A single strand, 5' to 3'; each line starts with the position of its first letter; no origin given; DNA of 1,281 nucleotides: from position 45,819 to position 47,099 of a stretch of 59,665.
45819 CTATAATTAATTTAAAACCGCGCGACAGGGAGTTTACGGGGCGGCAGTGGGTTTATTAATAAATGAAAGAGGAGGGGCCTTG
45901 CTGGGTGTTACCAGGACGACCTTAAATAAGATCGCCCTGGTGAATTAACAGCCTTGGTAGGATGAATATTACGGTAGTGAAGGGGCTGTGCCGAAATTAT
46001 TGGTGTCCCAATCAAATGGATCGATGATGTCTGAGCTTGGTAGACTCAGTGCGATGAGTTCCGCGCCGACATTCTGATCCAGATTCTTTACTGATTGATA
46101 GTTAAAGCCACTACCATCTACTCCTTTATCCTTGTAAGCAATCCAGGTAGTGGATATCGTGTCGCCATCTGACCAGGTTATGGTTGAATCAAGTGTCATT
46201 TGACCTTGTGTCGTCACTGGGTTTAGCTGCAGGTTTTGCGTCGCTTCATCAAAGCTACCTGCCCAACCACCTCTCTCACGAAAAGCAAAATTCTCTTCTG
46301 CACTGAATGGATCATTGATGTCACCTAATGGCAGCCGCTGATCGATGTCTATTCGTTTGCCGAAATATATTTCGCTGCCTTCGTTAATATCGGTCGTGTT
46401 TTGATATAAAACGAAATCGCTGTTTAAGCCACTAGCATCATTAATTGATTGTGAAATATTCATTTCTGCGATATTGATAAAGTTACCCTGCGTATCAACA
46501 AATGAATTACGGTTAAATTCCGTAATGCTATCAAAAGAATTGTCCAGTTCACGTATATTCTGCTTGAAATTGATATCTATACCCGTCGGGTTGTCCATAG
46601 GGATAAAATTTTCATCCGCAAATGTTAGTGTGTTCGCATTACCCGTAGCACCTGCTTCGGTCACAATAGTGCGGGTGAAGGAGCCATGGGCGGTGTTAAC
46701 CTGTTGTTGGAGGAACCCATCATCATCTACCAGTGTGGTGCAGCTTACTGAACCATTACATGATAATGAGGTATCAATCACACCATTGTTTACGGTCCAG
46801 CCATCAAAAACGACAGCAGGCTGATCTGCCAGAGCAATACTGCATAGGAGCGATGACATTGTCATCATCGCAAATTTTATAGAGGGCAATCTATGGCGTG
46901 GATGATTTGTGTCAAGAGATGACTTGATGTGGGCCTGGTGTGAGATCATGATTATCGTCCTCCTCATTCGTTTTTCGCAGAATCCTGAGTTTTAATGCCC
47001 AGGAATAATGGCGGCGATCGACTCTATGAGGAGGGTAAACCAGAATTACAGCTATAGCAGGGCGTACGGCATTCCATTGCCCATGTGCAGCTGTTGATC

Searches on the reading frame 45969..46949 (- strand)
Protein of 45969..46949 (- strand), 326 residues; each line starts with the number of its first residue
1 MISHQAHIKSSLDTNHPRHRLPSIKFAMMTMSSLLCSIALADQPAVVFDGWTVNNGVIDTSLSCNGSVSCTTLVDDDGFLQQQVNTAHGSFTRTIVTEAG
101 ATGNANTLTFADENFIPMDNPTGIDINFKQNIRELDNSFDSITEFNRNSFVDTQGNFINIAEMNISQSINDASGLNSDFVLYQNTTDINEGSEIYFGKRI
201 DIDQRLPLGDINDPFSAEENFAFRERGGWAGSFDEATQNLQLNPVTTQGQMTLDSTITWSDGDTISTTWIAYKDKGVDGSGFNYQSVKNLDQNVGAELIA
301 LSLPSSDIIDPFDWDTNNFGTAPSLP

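Call 8: search_protein_families(library=pfam, proteins=[window:45969-46949:-], max_evalue=0.01)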
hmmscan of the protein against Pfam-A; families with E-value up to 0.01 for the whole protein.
window:45969-46949:- (326 aa): 0 families

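Call 11: find_homologous_proteins(query=window:45969-46949:-)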
Query window:45969-46949:- (326 aa): 15 proteins with E <= 0.001 among 1199 candidates.
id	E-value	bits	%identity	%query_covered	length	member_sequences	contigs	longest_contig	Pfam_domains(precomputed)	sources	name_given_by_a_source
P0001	3.1e-196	669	99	93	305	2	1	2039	-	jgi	-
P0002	4.1e-146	504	69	99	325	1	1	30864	-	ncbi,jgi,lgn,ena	-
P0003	6.4e-144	497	72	92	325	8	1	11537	-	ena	-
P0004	7.9e-142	490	69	95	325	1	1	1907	-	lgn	-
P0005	2.5e-101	357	55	92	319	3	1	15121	-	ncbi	-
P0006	2.4e-68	249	43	93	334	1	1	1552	-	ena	-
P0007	4.2e-60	222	43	93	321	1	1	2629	-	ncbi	-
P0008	6.0e-57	211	42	87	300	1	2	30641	-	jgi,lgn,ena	-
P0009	8.9e-39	151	34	92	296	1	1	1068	-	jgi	jgi:hypothetical protein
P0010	9.9e-36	141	34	82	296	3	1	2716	-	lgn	-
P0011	2.3e-34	137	33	90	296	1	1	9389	-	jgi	-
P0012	3.7e-34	136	32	92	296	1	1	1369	-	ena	-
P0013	4.5e-31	126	33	87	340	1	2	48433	-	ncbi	-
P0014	1.0e-21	95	30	92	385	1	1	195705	-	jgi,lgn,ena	-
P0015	1.7e-18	85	31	86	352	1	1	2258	-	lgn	-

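Call 12: find_related_loci(query=window:45969-46949:-, collection=genome_contigs, flank=4000)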
Query window:45969-46949:- (326 aa) in genome_contigs; peptide patterns used: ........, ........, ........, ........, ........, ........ (x = any residue, [..] = any of these).
69 stretches matched a pattern; 1 encode a relative of the query (tblastn E <= 1e-3); 1 distinct loci.
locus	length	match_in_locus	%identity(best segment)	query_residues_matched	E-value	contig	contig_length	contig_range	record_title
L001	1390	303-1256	69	4-326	9e-169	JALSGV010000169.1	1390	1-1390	MAG: Gammaproteobacteria bacterium isolate 354-166_maxbin2_scaf2bin.143 354-166_scaffold_68311_c1, whole genome shotgun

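Call 13: find_encoding_contigs(protein=P0002, flank=5000, max_places=2)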
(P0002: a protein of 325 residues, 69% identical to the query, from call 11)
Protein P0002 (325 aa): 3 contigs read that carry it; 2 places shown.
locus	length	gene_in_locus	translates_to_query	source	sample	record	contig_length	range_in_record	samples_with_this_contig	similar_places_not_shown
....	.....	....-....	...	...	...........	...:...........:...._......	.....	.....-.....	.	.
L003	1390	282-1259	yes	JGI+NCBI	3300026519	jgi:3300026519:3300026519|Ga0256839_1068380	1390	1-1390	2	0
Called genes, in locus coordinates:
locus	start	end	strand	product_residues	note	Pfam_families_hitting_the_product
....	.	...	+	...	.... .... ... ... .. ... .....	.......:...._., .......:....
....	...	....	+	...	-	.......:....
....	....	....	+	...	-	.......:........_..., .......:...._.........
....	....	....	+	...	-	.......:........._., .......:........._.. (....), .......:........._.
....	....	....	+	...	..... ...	-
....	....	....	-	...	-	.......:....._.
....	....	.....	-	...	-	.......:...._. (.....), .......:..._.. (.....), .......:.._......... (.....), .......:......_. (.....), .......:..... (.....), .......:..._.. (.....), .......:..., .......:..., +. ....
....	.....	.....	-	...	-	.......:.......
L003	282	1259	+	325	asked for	-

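Call 14: find_encoding_contigs(protein=P0003, flank=5000, max_places=2)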
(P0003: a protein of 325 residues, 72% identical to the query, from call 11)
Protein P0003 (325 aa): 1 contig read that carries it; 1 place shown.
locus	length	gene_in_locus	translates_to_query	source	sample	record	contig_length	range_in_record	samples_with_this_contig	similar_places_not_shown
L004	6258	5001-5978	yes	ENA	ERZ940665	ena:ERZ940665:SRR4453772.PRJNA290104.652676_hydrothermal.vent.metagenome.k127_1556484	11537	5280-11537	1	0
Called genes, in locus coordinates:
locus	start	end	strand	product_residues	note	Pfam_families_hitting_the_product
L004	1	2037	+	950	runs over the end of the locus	PF00989:PAS (faint), PF00042:Globin, PF08448:PAS_4 (faint), PF12860:PAS_7 (faint), PF13426:PAS_9 (faint), PF13188:PAS_8 (weak), PF18947:HAMP_2, PF00015:MCPsignal, +1 more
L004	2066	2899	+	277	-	PF03705:CheR_N, PF01739:CheR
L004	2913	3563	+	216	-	PF03975:CheD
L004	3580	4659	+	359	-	PF00072:Response_reg, PF01339:CheB_methylest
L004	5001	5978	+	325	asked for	-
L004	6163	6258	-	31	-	?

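Call 15: find_encoding_contigs(protein=P0005, flank=5000, max_places=2)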
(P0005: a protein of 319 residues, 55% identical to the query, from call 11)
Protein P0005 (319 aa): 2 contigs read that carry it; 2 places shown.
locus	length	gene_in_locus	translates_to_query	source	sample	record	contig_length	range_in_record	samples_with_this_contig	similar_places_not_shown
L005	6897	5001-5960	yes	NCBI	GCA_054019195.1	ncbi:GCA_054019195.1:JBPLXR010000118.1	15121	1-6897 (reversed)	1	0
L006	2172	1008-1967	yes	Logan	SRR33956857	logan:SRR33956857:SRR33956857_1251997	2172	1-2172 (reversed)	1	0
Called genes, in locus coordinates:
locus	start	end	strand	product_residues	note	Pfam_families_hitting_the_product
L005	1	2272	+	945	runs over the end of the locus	PF00042:Globin, PF00989:PAS (faint), PF08448:PAS_4 (faint), PF12860:PAS_7 (faint), PF13426:PAS_9 (faint), PF13188:PAS_8 (weak), PF18947:HAMP_2, PF00015:MCPsignal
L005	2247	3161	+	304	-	PF03705:CheR_N, PF01739:CheR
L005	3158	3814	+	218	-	PF03975:CheD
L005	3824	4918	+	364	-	PF00072:Response_reg, PF01339:CheB_methylest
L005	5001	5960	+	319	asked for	-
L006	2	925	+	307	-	?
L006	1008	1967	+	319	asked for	-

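Call 16: find_encoding_contigs(protein=P0008, flank=5000, max_places=2)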
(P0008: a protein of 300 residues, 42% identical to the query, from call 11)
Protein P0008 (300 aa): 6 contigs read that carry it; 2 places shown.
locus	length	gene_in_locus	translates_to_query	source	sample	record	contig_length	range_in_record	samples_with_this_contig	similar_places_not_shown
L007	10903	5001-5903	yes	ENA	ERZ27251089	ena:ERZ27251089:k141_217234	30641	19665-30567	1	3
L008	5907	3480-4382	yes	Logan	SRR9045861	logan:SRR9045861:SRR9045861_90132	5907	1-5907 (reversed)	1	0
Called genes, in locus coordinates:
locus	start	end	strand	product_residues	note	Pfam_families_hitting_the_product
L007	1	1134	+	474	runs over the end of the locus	PF02812:ELFV_dehydrog_N, PF00208:ELFV_dehydrog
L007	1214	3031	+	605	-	PF00009:GTP_EFTU, PF01926:MMR_HSR1 (faint), PF22042:EF-G_D2, PF03144:GTP_EFTU_D2, PF00679:EFG_C, PF21018:BipA_C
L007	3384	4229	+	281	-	-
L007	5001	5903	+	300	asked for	-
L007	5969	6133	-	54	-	-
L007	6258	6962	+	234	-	PF01507:PAPS_reduct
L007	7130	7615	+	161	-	PF00254:FKBP_C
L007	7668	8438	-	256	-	PF01209:Ubie_methyltran, PF13489:Methyltransf_23, PF05175:MTS (weak), PF13847:Methyltransf_31, PF08241:Methyltransf_11, PF08242:Methyltransf_12, PF13649:Methyltransf_25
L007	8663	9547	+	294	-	PF01430:HSP33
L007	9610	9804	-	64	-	-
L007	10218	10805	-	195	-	-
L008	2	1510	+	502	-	?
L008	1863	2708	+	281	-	-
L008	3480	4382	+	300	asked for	-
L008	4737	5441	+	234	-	PF01507:PAPS_reduct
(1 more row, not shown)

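Call 17: find_encoding_contigs(protein=P0011, flank=5000, max_places=1)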
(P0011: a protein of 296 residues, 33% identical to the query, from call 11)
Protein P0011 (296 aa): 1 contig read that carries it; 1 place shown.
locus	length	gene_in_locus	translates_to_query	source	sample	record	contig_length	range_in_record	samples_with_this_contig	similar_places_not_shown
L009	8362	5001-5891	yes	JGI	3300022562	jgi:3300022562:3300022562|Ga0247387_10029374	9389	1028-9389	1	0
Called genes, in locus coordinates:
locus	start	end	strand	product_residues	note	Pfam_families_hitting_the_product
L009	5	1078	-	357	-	PF04982:TM_HPP, PF00571:CBS (weak)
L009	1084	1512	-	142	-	PF00293:NUDIX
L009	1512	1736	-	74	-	-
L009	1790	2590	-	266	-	PF04305:DUF455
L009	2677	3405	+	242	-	-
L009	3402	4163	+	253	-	PF03656:Pam16 (weak), PF00226:DnaJ (weak)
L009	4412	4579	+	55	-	-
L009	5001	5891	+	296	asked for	-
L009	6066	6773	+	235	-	PF01507:PAPS_reduct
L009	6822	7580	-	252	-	PF27166:FimB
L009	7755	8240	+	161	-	PF00254:FKBP_C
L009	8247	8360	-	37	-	?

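Call 18: find_encoding_contigs(protein=P0013, flank=5000, max_places=1)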
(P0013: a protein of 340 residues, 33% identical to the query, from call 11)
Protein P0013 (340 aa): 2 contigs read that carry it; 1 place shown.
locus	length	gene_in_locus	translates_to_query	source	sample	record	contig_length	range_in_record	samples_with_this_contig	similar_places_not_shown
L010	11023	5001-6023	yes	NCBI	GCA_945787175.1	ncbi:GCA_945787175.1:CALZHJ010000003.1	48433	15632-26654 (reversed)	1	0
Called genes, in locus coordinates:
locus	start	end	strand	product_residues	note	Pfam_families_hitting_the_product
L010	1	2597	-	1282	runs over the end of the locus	PF05170:AsmA (weak), PF05359:DUF748, PF13116:YhdP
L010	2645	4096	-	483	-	PF10150:RNase_E_G, PF20833:RNase_E_G_Thio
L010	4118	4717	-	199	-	PF02545:Maf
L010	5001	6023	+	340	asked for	-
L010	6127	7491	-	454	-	PF00171:Aldedh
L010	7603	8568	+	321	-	PF01073:3Beta_HSD, PF01370:Epimerase, PF04321:RmlD_sub_bind, PF05368:NmrA, PF07993:NAD_binding_4 (faint), PF13460:NAD_binding_10, PF16363:GDP_Man_Dehyd (weak)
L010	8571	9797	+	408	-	PF01743:PolyA_pol, PF12627:PolyA_pol_RNAbd, PF01966:HD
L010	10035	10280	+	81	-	PF04325:DUF465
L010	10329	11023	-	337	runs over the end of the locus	PF24827:AstE_AspA_cat (weak)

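Call 19: find_encoding_contigs(protein=P0014, flank=5000, max_places=1)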
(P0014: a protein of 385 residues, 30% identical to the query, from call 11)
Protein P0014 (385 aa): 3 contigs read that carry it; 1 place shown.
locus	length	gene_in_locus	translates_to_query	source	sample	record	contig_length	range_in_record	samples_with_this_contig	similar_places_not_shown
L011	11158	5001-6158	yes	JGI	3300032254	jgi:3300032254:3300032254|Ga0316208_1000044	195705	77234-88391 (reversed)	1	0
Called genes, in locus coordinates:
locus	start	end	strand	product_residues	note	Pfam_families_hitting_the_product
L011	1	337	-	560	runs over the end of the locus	PF03109:ABC1, PF27536:UbiB_helical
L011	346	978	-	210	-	PF20572:DUF6781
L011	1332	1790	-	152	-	-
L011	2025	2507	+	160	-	PF04461:YajQ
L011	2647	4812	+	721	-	PF00989:PAS, PF08448:PAS_4 (weak), PF08447:PAS_3, PF13426:PAS_9, PF14598:PAS_11 (weak), PF00990:GGDEF, PF00563:EAL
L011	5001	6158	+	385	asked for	-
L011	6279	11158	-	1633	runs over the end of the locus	PF14561:TPR_20 (faint), PF25060:ARM_TT21_2nd (faint), PF00515:TPR_1 (faint), PF07719:TPR_2 (faint), PF12569:NatA_aux_su (faint), PF13432:TPR_16 (weak), PF23914:TPR_CcmH_CycH (weak), PF14559:TPR_19, +20 more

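Call 20: find_encoding_contigs(protein=P0007, flank=5000, max_places=1)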
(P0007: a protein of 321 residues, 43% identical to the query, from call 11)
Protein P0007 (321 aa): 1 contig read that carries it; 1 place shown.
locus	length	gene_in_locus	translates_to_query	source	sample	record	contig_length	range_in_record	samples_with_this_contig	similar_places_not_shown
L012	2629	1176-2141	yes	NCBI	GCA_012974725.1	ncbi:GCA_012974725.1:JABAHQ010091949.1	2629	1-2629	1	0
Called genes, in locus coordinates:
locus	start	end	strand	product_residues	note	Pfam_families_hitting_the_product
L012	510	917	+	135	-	PF00072:Response_reg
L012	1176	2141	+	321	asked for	-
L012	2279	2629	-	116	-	?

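Call 21: find_encoding_contigs(protein=P0010, flank=5000, max_places=1)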
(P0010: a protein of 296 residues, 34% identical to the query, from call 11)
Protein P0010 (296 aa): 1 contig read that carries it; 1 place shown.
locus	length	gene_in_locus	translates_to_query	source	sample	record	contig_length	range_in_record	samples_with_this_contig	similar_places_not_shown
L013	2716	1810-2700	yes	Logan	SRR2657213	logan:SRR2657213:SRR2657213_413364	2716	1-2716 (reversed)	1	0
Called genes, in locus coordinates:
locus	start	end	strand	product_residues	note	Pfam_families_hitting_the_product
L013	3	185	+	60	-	?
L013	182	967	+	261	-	PF00226:DnaJ (weak)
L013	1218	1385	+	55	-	-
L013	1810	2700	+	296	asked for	-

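Call 22: find_encoding_contigs(protein=P0015, flank=5000, max_places=1)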
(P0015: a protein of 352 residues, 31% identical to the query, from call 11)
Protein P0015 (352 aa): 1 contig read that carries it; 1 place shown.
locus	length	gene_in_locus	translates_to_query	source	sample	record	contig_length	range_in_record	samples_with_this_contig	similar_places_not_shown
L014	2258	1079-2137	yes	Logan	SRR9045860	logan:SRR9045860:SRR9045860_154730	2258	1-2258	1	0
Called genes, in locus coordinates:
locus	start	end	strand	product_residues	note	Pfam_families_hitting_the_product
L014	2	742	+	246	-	?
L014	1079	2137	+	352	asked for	-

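Call 33: find_related_loci(query=A2, collection=metagenome_contigs, flank=1500)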
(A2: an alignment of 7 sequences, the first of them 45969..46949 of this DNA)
Query A2 (326 aa) in metagenome_contigs; peptide patterns used: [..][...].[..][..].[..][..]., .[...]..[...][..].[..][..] (x = any residue, [..] = any of these).
168 stretches matched a pattern; 15 encode a relative of the query (tblastn E <= 1e-3); 15 distinct loci.
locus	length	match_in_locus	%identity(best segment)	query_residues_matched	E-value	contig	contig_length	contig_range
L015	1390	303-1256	69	4-326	5e-167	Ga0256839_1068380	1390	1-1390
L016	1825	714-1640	68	18-326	3e-157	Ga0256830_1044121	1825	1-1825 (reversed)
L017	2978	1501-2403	55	27-326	1e-108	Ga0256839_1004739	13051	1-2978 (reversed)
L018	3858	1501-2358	41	34-326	9e-65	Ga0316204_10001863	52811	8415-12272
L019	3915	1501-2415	40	18-326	1e-63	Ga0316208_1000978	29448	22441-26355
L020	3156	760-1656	39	23-326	4e-58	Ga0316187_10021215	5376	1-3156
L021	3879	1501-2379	37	31-326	1e-56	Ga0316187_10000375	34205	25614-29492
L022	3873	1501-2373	37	24-320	4e-56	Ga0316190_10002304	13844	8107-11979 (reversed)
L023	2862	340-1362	30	28-326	5e-35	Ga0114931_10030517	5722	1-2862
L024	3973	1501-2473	31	44-326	2e-32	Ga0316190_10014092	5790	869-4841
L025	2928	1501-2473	31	44-326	2e-32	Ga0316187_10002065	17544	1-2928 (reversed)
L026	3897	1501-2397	24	12-279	4e-13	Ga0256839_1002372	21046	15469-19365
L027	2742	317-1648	28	34-326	3e-11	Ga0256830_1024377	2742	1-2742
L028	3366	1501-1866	31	8-115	2e-10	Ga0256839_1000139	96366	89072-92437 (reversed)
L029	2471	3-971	27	44-291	8e-10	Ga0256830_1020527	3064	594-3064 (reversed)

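Call 38: predict_structure(alignment_id=A1)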
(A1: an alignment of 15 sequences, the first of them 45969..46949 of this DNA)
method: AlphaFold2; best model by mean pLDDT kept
length: 326 residues; sequences in the alignment: 15
mean_pLDDT: 78.0   pTM: 0.67
mean pLDDT of the five models: 78.0, 73.1, 71.9, 71.7, 71.4
residues with pLDDT >= 90: 134; 70-90: 103; 50-70: 31; < 50: 58
segments of 3 or more residues with pLDDT < 50: 1-47, 109-114, 119-121
pLDDT, mean of each block of 10 residues (from residue 1): 34 35 43 34 42 76 79 82 73 70 62 47 64 72 85 90 93 91 94 95 93 88 98 87 97 98 98 91 97 98 88 95 90
secondary structure, 60 per line:
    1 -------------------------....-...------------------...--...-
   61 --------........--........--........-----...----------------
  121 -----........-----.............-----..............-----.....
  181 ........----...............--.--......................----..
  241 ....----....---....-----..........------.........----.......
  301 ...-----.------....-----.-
elements in order: H26-29 E52-54 E57-59 E69-76 E79-86 E89-96 E102-104 E126-133 E139-151 E157-170 E176-188 E193-207 E217-234 E239-244 E249-252 E256-259 E265-274 E281-289 E294-303 H316-319

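Call 43: fold_search(model_id=the predicted structure, library=pdb)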
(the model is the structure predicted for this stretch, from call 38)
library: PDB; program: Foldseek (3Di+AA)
matches with E <= 10: 315; with E <= 0.001: 0
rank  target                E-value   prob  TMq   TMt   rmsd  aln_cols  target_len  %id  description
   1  3wvf_B                1.3e-01  0.09  0.12  0.10  20.7       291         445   10  Crystal structure of YidC from Escherichia coli (released 2014-12-17)
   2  5d0q_A                1.6e-01  0.41  0.26  0.14  19.3       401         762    9  BamACDE complex, outer membrane beta-barrel assembly machinery (BAM) complex (released 2016-03-09)
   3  9p1u_F                1.9e-01  0.23  0.18  0.14  14.1       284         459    8  beta-barrel assembly machine from Escherichia coli in an late state of LptD assembly (released 2026-03-11)
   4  6ehf                  2.3e-01  0.35  0.23  0.23  16.0       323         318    9  OmpT (in-vitro folded), an outer membrane protein Vibrio cholerae (trimer form) (released 2018-04-25)
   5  8hco_A                2.3e-01  0.10  0.13  0.13  23.8       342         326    8  Substrate-engaged TOM complex from yeast (released 2023-09-13)
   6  8hco_I                2.5e-01  0.14  0.17  0.17  21.4       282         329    8  Substrate-engaged TOM complex from yeast (released 2023-09-13)
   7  6al2_B                2.5e-01  0.07  0.12  0.10  19.4       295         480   10  Crystal structure of E. coli YidC at 2.8 A resolution (released 2018-11-07)
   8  5kxb_A                3.3e-01  0.11  0.13  0.15  17.5       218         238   10  Wisteria floribunda lectin in complex with GalNAc (released 2016-09-14)
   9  5iva_A                3.5e-01  0.07  0.14  0.10  19.9       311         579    9  The LPS Transporter LptDE from Pseudomonas aeruginosa, core complex (released 2016-05-18)
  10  5g26                  3.7e-01  0.11  0.15  0.18  22.6       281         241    8  Unveiling the Mechanism Behind the in-meso Crystallization of Membrane Proteins (released 2017-02-15)
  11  3rfz_E                3.9e-01  0.06  0.14  0.07  23.2       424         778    8  Crystal structure of the FimD usher bound to its cognate FimC:FimH substrate (released 2011-06-01)
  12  6ehe                  4.1e-01  0.33  0.24  0.25  16.5       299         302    9  OmpTdeltaL8 (loop L8 deletion mutant of OmpT), an outer membrane protein of Vibrio cholerae (released 2018-04-25)
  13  8xkw_A                4.1e-01  0.11  0.14  0.14  20.1       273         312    8  Structure of the TOM40 complex unannealed (released 2024-12-25)
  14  8spr_A                4.3e-01  0.28  0.24  0.12  18.6       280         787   12  The cryo-EM structure of the EcBAM/EspP(beta1-12) complex (released 2024-05-08)
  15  4n4r_C                4.5e-01  0.21  0.22  0.15  16.1       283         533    9  Structure basis of lipopolysaccharide biogenesis (released 2014-06-25)
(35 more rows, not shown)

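Call 52: find_encoding_contigs(protein=P0004, flank=3000, max_places=1)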
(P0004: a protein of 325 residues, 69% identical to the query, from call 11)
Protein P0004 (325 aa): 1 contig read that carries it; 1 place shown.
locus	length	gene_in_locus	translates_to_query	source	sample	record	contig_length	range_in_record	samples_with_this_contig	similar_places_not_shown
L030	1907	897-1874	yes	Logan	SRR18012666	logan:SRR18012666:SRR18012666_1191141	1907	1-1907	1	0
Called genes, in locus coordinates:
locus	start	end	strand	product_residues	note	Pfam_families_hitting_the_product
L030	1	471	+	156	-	?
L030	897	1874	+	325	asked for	-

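Call 53: find_encoding_contigs(protein=P0006, flank=3000, max_places=1)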
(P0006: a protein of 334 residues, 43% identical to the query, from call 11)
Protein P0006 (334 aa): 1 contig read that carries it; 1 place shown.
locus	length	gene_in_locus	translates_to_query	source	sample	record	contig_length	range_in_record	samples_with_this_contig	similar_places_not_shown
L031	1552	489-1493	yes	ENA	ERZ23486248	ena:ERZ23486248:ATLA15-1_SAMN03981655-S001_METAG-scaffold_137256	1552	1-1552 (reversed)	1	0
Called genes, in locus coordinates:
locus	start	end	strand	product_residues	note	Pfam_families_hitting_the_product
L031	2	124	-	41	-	?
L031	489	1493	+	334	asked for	-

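Call 62: search_protein_families(library=ncbifam, proteins=[window:45969-46949:-, P0014, P0013], max_evalue=0.1)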
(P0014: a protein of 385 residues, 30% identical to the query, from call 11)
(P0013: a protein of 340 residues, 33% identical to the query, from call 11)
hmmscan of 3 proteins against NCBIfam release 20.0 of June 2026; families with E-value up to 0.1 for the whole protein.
window:45969-46949:- (326 aa): 0 families

P0014 (385 aa): 0 families

P0013 (340 aa): 1 family
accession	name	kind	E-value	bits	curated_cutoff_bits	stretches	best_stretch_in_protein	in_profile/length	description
NF010157.0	PRK13636.1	equivalog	0.08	12.1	463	0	193-246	108-161/285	cobalt transporter ATP-binding subunit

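Call 63: search_solved_structures(query=A1, max_evalue=1)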
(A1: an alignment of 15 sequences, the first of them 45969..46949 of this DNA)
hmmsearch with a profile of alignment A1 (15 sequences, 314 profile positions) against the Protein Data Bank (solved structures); distinct sequences matched with E-value up to 1: 1.
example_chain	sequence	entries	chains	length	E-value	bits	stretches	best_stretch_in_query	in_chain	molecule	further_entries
1yhf_A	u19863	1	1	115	0.13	14.9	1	182-256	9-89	hypothetical protein SPy1581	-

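Call 68: search_protein_representatives(alignment_id=A1)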
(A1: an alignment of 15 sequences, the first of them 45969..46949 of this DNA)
Query: 15 sequences, 314 profile positions. Proteins with E-value up to 0.001 (for the whole library): 385; up to 1e-10: 252; up to 1e-30: 72. The best 150 are listed.
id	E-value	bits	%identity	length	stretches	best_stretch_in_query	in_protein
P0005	5.3e-123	426.9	-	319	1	10-314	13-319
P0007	1.1e-114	399.6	-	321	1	1-314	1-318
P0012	8.1e-113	393.4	-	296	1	1-301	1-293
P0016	1.2e-111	389.5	-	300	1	14-314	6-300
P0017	2.1e-98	346.0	-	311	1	10-314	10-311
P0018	2.7e-93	329.3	-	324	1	17-314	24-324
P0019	3.5e-93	328.9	-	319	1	14-314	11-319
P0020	5.6e-87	308.5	-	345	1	17-314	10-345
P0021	1.5e-82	294.0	-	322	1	1-312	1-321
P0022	1.0e-81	291.3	-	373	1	11-311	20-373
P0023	3.0e-80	286.4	-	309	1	20-314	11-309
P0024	1.3e-78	281.1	-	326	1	16-314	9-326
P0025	1.4e-77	277.7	-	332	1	14-314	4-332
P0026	3.7e-76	273.0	-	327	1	17-314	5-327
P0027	5.1e-76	272.5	-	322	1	21-314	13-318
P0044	1.1e-56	209.0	-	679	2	16-314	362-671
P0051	4.5e-46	174.1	-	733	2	16-314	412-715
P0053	1.5e-44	169.2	-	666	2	20-314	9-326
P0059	1.1e-41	159.8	-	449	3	53-264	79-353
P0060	5.3e-41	157.5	-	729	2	6-313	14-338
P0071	8.2e-36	140.4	-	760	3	30-279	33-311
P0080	4.1e-31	125.0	-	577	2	30-314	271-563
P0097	2.6e-28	115.8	-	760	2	17-292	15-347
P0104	4.1e-26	108.6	-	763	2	37-125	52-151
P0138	2.1e-22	96.4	-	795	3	12-281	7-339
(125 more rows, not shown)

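Call 70: search_protein_families(library=pfam, proteins=[P0044, P0051, P0053, P0060, P0071, P0097, P0138, P0059, P0080, P0104], max_evalue=0.001)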
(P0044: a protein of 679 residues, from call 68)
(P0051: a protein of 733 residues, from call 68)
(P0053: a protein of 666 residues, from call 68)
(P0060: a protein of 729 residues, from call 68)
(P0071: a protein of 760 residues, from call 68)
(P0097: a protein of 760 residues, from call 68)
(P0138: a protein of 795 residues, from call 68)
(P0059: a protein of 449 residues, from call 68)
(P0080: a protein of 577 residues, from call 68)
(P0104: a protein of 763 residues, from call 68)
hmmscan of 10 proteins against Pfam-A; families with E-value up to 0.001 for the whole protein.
P0044 (679 aa): 0 families

P0051 (733 aa): 0 families

P0053 (666 aa): 0 families

P0060 (729 aa): 0 families

P0071 (760 aa): 0 families

P0097 (760 aa): 0 families

P0138 (795 aa): 0 families

P0059 (449 aa): 0 families

P0080 (577 aa): 0 families

P0104 (763 aa): 0 families
